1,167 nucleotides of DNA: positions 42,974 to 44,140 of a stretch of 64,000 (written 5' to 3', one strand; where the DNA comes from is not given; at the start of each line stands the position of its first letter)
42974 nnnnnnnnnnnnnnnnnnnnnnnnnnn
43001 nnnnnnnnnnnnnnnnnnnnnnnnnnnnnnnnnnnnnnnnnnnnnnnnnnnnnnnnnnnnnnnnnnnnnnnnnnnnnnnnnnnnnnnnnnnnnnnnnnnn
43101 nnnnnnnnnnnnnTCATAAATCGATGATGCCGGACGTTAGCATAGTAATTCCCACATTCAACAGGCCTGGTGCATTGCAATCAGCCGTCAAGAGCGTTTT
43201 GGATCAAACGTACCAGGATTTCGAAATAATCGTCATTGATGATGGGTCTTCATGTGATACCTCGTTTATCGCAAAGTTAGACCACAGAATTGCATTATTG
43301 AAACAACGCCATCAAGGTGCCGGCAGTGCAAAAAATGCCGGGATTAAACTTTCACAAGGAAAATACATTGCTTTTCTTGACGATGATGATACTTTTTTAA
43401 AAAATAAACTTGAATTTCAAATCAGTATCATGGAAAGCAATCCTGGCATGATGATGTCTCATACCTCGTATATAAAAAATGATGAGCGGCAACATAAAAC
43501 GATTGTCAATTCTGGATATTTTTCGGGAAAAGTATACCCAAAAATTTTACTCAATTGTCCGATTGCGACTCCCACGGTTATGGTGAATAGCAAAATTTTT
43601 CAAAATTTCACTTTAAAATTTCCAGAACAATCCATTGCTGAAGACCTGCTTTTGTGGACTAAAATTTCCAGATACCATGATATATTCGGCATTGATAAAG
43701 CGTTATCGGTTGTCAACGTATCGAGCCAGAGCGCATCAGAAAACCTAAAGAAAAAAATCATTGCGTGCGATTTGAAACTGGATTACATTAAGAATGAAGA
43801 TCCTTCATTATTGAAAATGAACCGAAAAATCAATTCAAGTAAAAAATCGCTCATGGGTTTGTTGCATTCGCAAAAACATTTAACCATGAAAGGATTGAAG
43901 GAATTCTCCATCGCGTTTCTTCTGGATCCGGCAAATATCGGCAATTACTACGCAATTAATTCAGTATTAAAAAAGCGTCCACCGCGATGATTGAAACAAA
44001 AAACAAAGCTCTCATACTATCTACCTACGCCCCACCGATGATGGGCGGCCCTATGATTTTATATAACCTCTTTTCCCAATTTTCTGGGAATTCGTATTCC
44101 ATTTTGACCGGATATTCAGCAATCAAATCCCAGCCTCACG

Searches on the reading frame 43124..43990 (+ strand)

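Call 9: search_protein_families(library=pfam, proteins=[window:43124-43990:+], max_evalue=0.001)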
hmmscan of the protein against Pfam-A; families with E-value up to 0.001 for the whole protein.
window:43124-43990:+ (288 aa): 3 families
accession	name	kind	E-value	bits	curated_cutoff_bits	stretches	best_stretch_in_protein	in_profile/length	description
PF00535.33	Glycos_transf_2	-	4.7e-29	101.9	23.3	1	6-151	1-155/168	Glycosyl transferase family 2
PF10111.15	Glyco_tranf_2_2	-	1.8e-08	34.6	27.3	1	6-106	1-114/276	Glycosyltransferase like family 2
PF13641.12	Glyco_tranf_2_3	-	2.1e-08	34.9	27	1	3-103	1-111/230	Glycosyltransferase like family 2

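Call 83: search_protein_families(library=ncbifam, proteins=[window:43124-43990:+], max_evalue=0.001)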
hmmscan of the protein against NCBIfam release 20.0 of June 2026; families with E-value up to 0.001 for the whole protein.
window:43124-43990:+ (288 aa): 23 families
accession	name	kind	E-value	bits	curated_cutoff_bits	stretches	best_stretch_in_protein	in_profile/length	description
NF047683.1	TeichurnBiosyTuaG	equivalog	2.3e-32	112.6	400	1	3-210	6-216/252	teichuronic acid biosynthesis protein TuaG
NF050050.1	ProtGlycPglI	equivalog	2.7e-22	79.5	500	1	2-202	1-205/306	GalNAc(5)-diNAcBac-PP-undecaprenol beta-1,3-glucosyltransferase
NF007482.0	PRK10073.1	equivalog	9.8e-20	70.8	423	1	3-128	6-136/334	glycosyltransferase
NF041875.1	EPS_EpsD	equivalog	2.9e-18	66.4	370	1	5-92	1-93/325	exopolysaccharide biosynthesis glycosyltransferase EpsD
NF053739.1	GlytfEpsEBac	equivalog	1.3e-16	60.4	450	1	3-160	1-162/265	glycosyltransferase EpsE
TIGR03937.1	PgaC_IcaA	equivalog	9.3e-16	57.8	422.3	1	2-109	44-156/407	poly-beta-1,6-N-acetyl-D-glucosamine synthase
NF007453.0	PRK10018.1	equivalog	1.5e-15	57.6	382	1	3-140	6-143/280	colanic acid biosynthesis glycosyltransferase WcaA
TIGR03965.1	mycofact_glyco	equivalog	2.7e-15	56.2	280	1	3-89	74-165/467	mycofactocin biosynthesis glycosyltransferase MftF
TIGR04017.1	WcaA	equivalog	6.8e-15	55.4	495.75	1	3-140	5-142/279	colanic acid biosynthesis glycosyltransferase WcaA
TIGR04283.1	glyco_like_mftF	equivalog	7.5e-14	51.8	182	1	5-194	1-182/221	TIGR04283 family arsenosugar biosynthesis glycosyltransferase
NF038299.1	EPS_HpsN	equivalog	1.9e-13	50.1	425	1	3-106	1-109/317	hormogonium polysaccharide biosynthesis glycosyltransferase HpsN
TIGR04440.1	glyco_TIGR04440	domain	7.7e-11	42.1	70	1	5-136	2-136/215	TIGR00180 family glycosyltransferase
TIGR03111.1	glyc2_xrt_Gpos1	hypoth_equivalog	5.7e-10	38.6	363.95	1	2-111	48-164/439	TIGR03111 family XrtG-associated glycosyltransferase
NF041394.1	GtaseAglG_Halo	equivalog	1.6e-09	37.5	440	1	5-102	3-106/304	glucosyl-dolichyl phosphate glucuronosyltransferase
NF038302.1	EPS_HpsE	equivalog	2.2e-09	36.7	300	1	4-95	2-103/307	hormogonium polysaccharide biosynthesis glycosyltransferase HpsE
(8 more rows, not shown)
